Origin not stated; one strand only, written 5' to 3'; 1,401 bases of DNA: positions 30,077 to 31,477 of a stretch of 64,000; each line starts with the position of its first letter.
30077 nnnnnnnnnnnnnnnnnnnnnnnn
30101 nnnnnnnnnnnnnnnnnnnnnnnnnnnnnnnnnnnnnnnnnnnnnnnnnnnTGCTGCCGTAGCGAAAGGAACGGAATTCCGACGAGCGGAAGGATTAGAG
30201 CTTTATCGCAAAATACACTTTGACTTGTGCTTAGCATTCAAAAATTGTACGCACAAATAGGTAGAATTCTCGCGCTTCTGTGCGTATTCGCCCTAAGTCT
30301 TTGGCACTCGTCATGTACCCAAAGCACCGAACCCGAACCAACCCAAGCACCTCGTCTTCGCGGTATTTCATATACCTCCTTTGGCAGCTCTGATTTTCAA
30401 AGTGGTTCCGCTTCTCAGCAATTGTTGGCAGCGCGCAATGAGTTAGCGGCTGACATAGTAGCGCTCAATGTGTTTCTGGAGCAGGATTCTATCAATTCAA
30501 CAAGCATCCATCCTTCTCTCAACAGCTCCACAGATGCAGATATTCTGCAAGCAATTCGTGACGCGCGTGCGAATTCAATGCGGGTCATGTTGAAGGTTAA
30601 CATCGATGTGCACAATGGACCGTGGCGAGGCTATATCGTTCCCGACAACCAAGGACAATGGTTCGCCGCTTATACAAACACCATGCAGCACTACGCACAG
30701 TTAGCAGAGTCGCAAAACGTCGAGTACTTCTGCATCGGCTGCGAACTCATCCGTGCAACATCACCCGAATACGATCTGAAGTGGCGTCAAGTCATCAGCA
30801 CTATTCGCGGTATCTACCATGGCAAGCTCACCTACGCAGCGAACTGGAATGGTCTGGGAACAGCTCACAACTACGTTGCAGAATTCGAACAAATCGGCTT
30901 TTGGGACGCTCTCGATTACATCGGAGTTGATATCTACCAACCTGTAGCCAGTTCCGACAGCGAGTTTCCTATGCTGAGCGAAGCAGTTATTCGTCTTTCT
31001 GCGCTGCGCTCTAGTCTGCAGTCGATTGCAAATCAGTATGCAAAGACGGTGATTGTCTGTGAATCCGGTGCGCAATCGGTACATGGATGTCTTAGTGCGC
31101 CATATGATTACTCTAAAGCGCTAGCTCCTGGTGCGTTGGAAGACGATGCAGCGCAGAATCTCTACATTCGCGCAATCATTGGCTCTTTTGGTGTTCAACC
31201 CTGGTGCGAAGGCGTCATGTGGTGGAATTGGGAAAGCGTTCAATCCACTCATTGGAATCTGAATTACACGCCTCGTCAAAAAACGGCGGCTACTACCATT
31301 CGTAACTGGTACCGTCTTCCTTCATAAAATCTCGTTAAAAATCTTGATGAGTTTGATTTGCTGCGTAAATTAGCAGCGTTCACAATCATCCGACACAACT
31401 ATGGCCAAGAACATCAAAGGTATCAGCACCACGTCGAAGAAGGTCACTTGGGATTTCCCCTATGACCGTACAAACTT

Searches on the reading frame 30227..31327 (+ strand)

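Call 54: search_protein_families(library=pfam, proteins=[window:30227-31327:+], max_evalue=0.00001)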
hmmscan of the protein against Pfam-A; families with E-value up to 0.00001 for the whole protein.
window:30227-31327:+ (366 aa): 1 family
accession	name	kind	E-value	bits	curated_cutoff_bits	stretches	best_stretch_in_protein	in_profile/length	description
PF22612.2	GH113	-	4e-51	174.5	27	1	55-340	10-273/289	Glycoside Hydrolase Family 113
